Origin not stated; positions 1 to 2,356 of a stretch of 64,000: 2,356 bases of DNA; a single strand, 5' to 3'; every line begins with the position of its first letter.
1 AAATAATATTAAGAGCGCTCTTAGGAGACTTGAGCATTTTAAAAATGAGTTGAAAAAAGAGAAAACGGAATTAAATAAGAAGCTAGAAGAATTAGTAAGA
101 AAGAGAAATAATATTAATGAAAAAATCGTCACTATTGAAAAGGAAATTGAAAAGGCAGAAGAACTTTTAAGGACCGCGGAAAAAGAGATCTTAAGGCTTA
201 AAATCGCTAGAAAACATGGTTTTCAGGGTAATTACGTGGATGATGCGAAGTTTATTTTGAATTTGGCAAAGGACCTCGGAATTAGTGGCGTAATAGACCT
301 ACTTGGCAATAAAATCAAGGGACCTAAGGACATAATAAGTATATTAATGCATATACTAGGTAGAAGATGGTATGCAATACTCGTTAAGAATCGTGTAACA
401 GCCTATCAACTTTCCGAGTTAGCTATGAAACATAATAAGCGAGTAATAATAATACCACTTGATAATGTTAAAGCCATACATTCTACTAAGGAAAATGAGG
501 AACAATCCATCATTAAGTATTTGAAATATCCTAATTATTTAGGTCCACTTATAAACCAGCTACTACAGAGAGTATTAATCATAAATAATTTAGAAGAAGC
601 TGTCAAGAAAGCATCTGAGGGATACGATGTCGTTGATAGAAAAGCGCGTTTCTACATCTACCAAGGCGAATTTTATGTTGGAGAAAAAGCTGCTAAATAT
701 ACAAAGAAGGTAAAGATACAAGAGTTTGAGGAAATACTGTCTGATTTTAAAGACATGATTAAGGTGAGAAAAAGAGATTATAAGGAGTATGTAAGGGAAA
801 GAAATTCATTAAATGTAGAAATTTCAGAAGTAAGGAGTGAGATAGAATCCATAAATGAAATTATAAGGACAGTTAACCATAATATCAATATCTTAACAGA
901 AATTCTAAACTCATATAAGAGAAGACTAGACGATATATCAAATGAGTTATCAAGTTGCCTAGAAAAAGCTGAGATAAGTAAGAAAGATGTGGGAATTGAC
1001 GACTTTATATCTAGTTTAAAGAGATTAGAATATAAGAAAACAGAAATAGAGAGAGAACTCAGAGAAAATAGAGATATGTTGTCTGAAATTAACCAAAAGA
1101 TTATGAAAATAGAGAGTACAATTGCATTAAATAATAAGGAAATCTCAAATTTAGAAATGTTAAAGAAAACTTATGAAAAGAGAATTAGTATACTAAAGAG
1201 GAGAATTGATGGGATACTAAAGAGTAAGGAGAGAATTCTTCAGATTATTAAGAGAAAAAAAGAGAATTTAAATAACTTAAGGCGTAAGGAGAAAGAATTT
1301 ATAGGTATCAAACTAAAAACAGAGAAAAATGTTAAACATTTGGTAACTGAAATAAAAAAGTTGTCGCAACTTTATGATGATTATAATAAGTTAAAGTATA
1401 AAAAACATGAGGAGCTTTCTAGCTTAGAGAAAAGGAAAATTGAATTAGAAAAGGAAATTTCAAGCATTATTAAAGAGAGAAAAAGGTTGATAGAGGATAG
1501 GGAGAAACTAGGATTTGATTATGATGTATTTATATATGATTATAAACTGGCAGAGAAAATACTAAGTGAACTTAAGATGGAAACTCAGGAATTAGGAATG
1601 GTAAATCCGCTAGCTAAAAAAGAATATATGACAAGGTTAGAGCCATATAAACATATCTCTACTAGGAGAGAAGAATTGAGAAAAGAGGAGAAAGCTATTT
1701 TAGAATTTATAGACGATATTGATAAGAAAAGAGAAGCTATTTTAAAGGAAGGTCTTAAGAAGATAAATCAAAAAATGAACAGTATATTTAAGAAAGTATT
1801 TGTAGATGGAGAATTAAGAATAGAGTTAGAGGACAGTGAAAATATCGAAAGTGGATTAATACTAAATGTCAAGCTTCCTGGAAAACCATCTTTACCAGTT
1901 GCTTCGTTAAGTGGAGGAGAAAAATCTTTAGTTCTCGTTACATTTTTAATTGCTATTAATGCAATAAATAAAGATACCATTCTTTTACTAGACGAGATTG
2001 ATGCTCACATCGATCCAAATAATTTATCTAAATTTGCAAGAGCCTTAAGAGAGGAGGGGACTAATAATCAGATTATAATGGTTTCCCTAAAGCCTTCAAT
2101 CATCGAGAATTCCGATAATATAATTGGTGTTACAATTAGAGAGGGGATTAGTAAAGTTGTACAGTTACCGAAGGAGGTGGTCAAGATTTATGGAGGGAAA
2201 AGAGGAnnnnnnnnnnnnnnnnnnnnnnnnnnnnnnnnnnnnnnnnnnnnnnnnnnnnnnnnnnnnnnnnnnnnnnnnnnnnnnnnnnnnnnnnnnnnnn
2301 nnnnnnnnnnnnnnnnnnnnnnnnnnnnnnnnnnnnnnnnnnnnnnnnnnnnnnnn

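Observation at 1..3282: Condensin-like SMC-ScpA-ScpB trio in a Sulfolobales-like context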

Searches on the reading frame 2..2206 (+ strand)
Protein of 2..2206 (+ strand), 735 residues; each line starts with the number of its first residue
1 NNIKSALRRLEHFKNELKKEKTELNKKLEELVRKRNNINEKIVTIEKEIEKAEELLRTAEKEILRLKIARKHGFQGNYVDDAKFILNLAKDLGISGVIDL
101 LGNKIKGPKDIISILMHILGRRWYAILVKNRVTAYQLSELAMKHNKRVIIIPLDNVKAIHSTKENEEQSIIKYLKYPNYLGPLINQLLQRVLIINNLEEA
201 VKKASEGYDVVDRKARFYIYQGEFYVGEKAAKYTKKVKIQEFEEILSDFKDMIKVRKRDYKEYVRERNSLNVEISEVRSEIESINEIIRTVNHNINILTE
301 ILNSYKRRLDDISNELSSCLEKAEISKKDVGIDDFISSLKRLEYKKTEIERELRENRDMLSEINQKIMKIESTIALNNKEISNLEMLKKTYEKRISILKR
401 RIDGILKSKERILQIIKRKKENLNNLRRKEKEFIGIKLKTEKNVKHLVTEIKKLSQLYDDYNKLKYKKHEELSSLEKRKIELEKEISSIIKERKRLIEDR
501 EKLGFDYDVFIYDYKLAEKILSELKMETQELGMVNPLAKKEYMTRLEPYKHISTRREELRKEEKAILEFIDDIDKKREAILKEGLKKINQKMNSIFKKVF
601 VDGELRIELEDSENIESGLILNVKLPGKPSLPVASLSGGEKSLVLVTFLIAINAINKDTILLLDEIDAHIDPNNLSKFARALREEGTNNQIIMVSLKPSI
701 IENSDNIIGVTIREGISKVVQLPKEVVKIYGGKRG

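Call 5: search_protein_families(library=pfam, proteins=[window:2-2206:+], max_evalue=1)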
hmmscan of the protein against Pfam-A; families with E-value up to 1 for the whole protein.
window:2-2206:+ (735 aa): 11 families
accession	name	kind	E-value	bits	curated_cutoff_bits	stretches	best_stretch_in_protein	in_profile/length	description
PF02463.25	SMC_N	-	2.7e-18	66.7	40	1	316-716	123-218/220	RecF/RecN/SMC N terminal domain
PF06470.18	SMC_hinge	-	5e-10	40.2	22.5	1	95-202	2-114/116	SMC proteins Flexible Hinge Domain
PF13304.12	AAA_21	-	0.0002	22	27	1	478-695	81-297/304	AAA domain, putative AbiEii toxin, Type IV TA system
PF16454.10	PI3K_P85_iSH2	-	0.0022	18.1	31.5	1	232-374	5-132/161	Phosphatidylinositol 3-kinase regulatory subunit P85 inter-SH2 domain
PF14374.11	Ribos_L4_asso_C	-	0.0096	16.4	27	1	533-564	43-74/77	60S ribosomal protein L4 C-terminal domain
PF04356.17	DUF489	-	0.018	15.5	26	1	330-402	75-141/192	Protein of unknown function (DUF489)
PF18210.6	Knl1_RWD_C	-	0.026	15.1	27.8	1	16-68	1-53/151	Knl1 RWD C-terminal domain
PF00005.33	ABC_tran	-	0.082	14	25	1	579-665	48-134/137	ABC transporter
PF11887.13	Mce4_CUP1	-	0.16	12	32.6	0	271-364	60-151/222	Cholesterol uptake porter CUP1 of Mce4, putative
PF17589.7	DUF5487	-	0.26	11.9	27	0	220-261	25-64/66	Family of unknown function (DUF5487)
PF17675.6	APG6_N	-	0.88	10.5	45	0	423-528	18-125/132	Apg6 coiled-coil region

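Call 6: search_protein_families(library=ncbifam, proteins=[window:2-2206:+], max_evalue=1)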
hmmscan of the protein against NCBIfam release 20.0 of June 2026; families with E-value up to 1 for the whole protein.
window:2-2206:+ (735 aa): 22 families
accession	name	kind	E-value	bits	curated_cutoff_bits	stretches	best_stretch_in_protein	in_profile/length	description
TIGR02168.1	SMC_prok_B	equivalog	1.8e-70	238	567.35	1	7-721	430-1178/1181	chromosome segregation protein SMC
TIGR02169.1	SMC_prok_A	equivalog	6.1e-60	203.1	729.4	1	2-722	432-1163/1165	chromosome segregation protein SMC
NF045487.1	ASRP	equivalog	2.6e-11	42.9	300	2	185-689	111-584/593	archaea-specific SMC-related protein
NF045780.1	TrlF_fam_ATP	equivalog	7.8e-07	28.2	350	3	446-665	634-851/944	TrlF family AAA-like ATPase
TIGR03375.1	type_I_sec_LssB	subfamily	0.00013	20.4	693.1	1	635-708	603-672/696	type I secretion system permease/ATPase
NF002244.0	PRK01156.1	equivalog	0.00026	19.2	847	1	332-721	514-893/895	DNA double-strand break repair ATPase Rad50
TIGR04527.1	mycoplas_twoTM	subfamily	0.00033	20.4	125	2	260-391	42-183/248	MG_279/MG_280 family protein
TIGR02857.1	CydD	equivalog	0.0014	17.6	435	1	635-708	458-527/529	thiol reductant ABC exporter subunit CydD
NF003034.1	PRK03918.1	equivalog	0.0039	15.2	700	1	239-501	157-422/878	DNA double-strand break repair ATPase Rad50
TIGR01166.1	cbiO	subfamily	0.0064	16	211.8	1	630-689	122-177/190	cobalt ABC transporter, ATP-binding protein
NF038218.1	IcmG_DotF_IVB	equivalog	0.01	15.5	200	1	261-317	120-176/266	type IVB secretion system protein IcmG/DotF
TIGR02559.1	HrpB7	equivalog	0.011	16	134.4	1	264-383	14-132/158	type III secretion protein HrpB7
NF040873.1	AztA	equivalog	0.011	15.2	220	1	621-705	105-186/191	zinc ABC transporter ATP-binding protein AztA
TIGR00634.1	recN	equivalog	0.011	14.7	407.85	1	627-706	431-511/563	DNA repair protein RecN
NF041034.1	Rad50_Sulf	equivalog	0.019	12.8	1000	2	630-721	774-868/872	DNA double-strand break repair ATPase Rad50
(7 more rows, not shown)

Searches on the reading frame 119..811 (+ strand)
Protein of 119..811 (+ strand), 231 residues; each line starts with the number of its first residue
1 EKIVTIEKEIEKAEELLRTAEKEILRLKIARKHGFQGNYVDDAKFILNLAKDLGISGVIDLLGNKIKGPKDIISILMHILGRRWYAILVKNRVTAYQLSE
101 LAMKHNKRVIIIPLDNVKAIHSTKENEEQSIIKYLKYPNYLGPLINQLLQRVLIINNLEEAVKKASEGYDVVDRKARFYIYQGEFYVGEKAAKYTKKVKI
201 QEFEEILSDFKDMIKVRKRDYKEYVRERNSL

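Call 72: predict_structure(alignment_id=A6)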
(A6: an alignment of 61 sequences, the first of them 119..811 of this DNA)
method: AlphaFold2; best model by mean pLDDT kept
length: 231 residues; sequences in the alignment: 61
mean_pLDDT: 86.7   pTM: 0.63
mean pLDDT of the five models: 86.7, 86.2, 85.9, 85.8, 85.4
residues with pLDDT >= 90: 132; 70-90: 76; 50-70: 12; < 50: 11
segments of 3 or more residues with pLDDT < 50: 34-36, 190-197
pLDDT, mean of each block of 10 residues (from residue 1): 90 87 74 61 95 97 96 89 96 98 95 91 79 95 94 92 92 87 73 48 82 90 92 89
secondary structure, 60 per line:
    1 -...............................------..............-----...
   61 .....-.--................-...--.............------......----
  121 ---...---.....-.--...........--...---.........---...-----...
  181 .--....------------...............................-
elements in order: H2-32 H39-52 E58-61 H62-65 H70-85 E87-89 H92-104 E111-113 H131-134 H139-149 E152-154 H158-166 E170-172 E178-181 E184-187 H200-230

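Call 74: fold_search(model_id=the predicted structure, library=pdb)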
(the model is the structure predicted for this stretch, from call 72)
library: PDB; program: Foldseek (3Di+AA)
matches with E <= 10: 230; with E <= 0.001: 59
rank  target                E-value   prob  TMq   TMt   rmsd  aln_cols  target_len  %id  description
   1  5h69_B                2.8e-12  1.00  0.55  0.52  13.5       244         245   19  Crystal structure of an asymmetric dimer of the Geobacillus stearothermophilus SMC hinge domain (released 2017-03-15)
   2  5h69_A                3.8e-12  1.00  0.53  0.49  11.8       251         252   18  Crystal structure of an asymmetric dimer of the Geobacillus stearothermophilus SMC hinge domain (released 2017-03-15)
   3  6wg6_L                5.6e-12  1.00  0.51  0.50  14.6       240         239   18  Crystal structure of human SMC1-SMC3 hinge domain heterodimer in north-open conformation (released 2020-05-20)
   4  4rsj_B                2.9e-11  1.00  0.52  0.46  15.4       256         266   17  Pyrococcus furiosus Smc hinge domain with an extended coiled coil (released 2014-12-31)
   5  6wg6_F                3.9e-11  1.00  0.54  0.53  14.3       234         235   18  Crystal structure of human SMC1-SMC3 hinge domain heterodimer in north-open conformation (released 2020-05-20)
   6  6wg6_J                4.4e-11  1.00  0.54  0.53  14.9       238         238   17  Crystal structure of human SMC1-SMC3 hinge domain heterodimer in north-open conformation (released 2020-05-20)
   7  4rsj_A                4.4e-11  1.00  0.54  0.47  18.3       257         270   18  Pyrococcus furiosus Smc hinge domain with an extended coiled coil (released 2014-12-31)
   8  6wg6_D                5.4e-11  1.00  0.54  0.53  14.3       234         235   17  Crystal structure of human SMC1-SMC3 hinge domain heterodimer in north-open conformation (released 2020-05-20)
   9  1gxl_A                5.7e-11  1.00  0.54  0.60  13.2       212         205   17  SMC hinge domain from T. maritima with coiled coil (released 2002-04-29)
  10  6wg3_A                6.5e-11  1.00  0.55  0.24  45.0       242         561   18  Cryo-EM structure of human Cohesin-NIPBL-DNA complex (released 2020-05-20)
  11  6wg6_B                7.8e-11  1.00  0.54  0.53  16.3       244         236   16  Crystal structure of human SMC1-SMC3 hinge domain heterodimer in north-open conformation (released 2020-05-20)
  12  4rsj_D                9.4e-11  1.00  0.50  0.45  15.3       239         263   17  Pyrococcus furiosus Smc hinge domain with an extended coiled coil (released 2014-12-31)
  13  4rsj_C                1.1e-10  1.00  0.54  0.48  13.4       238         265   18  Pyrococcus furiosus Smc hinge domain with an extended coiled coil (released 2014-12-31)
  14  7dg5_D                1.3e-10  1.00  0.54  0.65   8.3       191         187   15  Crystal structure of mouse Smc1-Smc3 hinge domain containing a D574Y mutation (released 2021-11-17)
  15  4u4p_A                2.7e-10  1.00  0.48  0.48  20.8       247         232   18  Crystal structure of the human condensin SMC hinge domain heterodimer with short coiled coils (released 2015-08-26)
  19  1gxl_D                5.5e-10  1.00  0.51  0.58  10.9       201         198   19  SMC hinge domain from T. maritima with coiled coil (released 2002-04-29)
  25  6wg6_A                1.3e-09  1.00  0.54  0.66   8.2       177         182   18  Crystal structure of human SMC1-SMC3 hinge domain heterodimer in north-open conformation (released 2020-05-20)
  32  6wg6_K                2.1e-08  1.00  0.52  0.65   6.2       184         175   17  Crystal structure of human SMC1-SMC3 hinge domain heterodimer in north-open conformation (released 2020-05-20)
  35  6wg6_I                5.7e-08  1.00  0.54  0.70   5.7       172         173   17  Crystal structure of human SMC1-SMC3 hinge domain heterodimer in north-open conformation (released 2020-05-20)
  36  6wg6_E                6.9e-08  1.00  0.53  0.66   6.3       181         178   17  Crystal structure of human SMC1-SMC3 hinge domain heterodimer in north-open conformation (released 2020-05-20)
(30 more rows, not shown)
